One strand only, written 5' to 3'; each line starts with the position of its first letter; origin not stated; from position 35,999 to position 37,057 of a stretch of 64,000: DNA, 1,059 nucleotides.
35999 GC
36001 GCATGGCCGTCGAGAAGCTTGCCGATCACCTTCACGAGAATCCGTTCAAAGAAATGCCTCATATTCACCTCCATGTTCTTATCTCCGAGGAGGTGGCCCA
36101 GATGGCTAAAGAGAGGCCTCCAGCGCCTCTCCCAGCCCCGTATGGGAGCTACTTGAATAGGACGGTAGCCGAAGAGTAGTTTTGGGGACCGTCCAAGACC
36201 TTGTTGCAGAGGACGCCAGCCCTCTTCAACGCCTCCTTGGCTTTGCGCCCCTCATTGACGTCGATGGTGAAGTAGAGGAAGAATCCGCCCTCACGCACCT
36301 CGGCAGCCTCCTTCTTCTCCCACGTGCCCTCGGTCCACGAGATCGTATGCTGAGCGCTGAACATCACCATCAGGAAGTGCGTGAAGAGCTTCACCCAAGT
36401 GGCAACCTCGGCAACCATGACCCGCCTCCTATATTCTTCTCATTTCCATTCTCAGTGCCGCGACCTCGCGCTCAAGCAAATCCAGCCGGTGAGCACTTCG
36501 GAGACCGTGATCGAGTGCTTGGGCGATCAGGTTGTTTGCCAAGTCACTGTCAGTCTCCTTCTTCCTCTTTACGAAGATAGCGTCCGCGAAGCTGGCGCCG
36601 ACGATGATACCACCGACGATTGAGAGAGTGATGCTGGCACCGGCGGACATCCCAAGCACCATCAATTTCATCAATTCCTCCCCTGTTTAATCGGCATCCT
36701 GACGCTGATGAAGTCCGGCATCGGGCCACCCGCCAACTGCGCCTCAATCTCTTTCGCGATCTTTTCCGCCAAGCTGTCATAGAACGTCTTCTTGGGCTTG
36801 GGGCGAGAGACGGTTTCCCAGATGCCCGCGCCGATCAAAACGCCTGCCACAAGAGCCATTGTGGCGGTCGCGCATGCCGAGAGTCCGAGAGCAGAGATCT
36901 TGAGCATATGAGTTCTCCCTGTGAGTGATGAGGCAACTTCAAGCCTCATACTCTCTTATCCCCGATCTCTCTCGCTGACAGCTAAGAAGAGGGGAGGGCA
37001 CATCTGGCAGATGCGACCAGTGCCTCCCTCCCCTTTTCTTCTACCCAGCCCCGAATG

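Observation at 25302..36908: Family of four paralogous small single-pass membrane peptides scattered through the early block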

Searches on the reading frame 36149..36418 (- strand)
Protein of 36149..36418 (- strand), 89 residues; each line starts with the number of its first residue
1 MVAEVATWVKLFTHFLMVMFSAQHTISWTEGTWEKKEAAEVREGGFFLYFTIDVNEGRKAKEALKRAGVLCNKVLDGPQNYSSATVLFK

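Call 11: search_protein_families(library=phrogs, proteins=[window:36149-36418:-], max_evalue=0.1)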
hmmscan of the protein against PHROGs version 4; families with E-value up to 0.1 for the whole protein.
window:36149-36418:- (89 aa): 0 families

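Call 22: search_protein_families(library=pfam, proteins=[window:36149-36418:-], max_evalue=10)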
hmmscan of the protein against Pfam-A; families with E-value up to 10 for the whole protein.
window:36149-36418:- (89 aa): 1 family
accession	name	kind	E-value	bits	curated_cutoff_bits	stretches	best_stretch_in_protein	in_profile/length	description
PF14025.11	DUF4241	-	0.03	14.9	27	1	15-49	52-86/189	Protein of unknown function (DUF4241)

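Call 71: find_encoding_contigs(protein=window:36149-36418:-, flank=1500, max_places=10)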
Protein window:36149-36418:- (89 aa): 24 contigs read that carry it; 10 places shown.
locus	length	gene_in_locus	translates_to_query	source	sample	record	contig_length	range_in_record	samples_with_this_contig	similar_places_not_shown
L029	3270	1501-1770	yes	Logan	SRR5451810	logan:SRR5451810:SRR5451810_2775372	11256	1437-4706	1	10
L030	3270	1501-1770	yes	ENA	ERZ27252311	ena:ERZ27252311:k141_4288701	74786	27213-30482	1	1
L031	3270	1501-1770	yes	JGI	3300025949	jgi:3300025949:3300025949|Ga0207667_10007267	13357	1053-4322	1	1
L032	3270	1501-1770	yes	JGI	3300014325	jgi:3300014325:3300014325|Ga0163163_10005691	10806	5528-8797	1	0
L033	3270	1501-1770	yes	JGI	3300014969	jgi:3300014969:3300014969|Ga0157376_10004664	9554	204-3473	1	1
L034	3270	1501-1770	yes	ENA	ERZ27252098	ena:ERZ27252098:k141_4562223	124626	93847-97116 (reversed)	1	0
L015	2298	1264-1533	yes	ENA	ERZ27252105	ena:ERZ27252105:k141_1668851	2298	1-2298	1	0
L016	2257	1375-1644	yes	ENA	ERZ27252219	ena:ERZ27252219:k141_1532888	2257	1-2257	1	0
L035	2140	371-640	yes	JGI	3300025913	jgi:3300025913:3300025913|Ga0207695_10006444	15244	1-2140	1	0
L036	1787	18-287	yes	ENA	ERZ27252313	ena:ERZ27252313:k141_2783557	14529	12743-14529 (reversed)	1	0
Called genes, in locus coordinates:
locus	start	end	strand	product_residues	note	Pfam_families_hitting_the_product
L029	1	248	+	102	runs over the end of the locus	-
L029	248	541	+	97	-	-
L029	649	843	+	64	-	-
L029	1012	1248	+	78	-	-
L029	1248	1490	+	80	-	-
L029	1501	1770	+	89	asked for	-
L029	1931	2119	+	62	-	-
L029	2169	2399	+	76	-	-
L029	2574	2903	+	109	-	-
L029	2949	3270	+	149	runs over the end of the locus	-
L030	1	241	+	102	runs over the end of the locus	-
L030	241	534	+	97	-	-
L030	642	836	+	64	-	-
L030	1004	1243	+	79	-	-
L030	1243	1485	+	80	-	-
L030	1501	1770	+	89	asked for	-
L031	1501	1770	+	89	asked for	-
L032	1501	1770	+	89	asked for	-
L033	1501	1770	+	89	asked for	-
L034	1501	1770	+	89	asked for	-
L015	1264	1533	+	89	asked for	-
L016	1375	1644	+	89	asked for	-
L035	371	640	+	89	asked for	-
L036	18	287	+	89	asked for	-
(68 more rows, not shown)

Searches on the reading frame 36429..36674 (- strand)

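Call 11: search_protein_families(library=phrogs, proteins=[window:36429-36674:-], max_evalue=0.1)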
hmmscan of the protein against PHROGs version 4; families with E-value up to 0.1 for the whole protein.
window:36429-36674:- (81 aa): 0 families

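Call 22: search_protein_families(library=pfam, proteins=[window:36429-36674:-], max_evalue=10)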
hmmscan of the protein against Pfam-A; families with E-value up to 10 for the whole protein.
window:36429-36674:- (81 aa): 1 family
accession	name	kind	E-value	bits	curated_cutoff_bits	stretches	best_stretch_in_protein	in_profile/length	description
PF19717.4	DUF6212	-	0.079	12.3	26.4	1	38-78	27-67/395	Family of unknown function (DUF6212)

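Call 66: search_protein_families(library=ncbifam, proteins=[window:36429-36671:-], max_evalue=1)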
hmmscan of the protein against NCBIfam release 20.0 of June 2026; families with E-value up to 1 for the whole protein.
window:36429-36671:- (80 aa): 1 family
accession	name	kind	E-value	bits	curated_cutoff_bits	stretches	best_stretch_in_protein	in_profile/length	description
NF006383.0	PRK08626.1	equivalog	0.066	11.5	663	1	11-79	408-473/657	fumarate reductase flavoprotein subunit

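Call 67: search_protein_families(library=padloc, proteins=[window:36429-36671:-], max_evalue=1)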
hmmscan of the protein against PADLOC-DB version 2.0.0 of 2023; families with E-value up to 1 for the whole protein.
window:36429-36671:- (80 aa): 0 families

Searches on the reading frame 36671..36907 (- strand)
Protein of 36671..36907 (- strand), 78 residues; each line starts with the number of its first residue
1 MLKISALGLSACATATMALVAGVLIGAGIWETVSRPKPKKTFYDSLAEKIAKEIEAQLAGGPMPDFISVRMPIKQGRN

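Call 11: search_protein_families(library=phrogs, proteins=[window:36671-36907:-], max_evalue=0.1)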
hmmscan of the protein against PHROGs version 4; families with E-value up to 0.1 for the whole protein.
window:36671-36907:- (78 aa): 0 families

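Call 22: search_protein_families(library=pfam, proteins=[window:36671-36907:-], max_evalue=10)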
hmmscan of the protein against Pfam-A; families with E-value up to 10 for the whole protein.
window:36671-36907:- (78 aa): 2 families
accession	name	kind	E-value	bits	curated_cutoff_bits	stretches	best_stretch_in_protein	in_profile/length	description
PF19516.4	DUF6049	-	0.053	12.6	30.1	1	5-40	670-705/708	Family of unknown function (DUF6049)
PF11990.13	DUF3487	-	0.11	12.8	27.8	1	12-52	54-94/114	Protein of unknown function (DUF3487)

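Call 66: search_protein_families(library=ncbifam, proteins=[window:36671-36907:-], max_evalue=1)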
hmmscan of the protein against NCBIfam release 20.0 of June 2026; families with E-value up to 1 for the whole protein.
window:36671-36907:- (78 aa): 3 families
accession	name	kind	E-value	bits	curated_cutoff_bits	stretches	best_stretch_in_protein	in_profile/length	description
NF008839.0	PRK11880.2-4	equivalog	0.011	15.2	288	1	5-52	155-201/252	pyrroline-5-carboxylate reductase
NF006606.0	PRK09165.1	equivalog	0.038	12.6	540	1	14-75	26-87/497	replicative DNA helicase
TIGR03750.1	conj_TIGR03750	hypoth_equivalog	0.063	13.2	70.75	1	10-53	50-93/111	TIGR03750 family conjugal transfer protein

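Call 67: search_protein_families(library=padloc, proteins=[window:36671-36907:-], max_evalue=1)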
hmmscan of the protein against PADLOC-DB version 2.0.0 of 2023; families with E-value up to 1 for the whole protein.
window:36671-36907:- (78 aa): 0 families
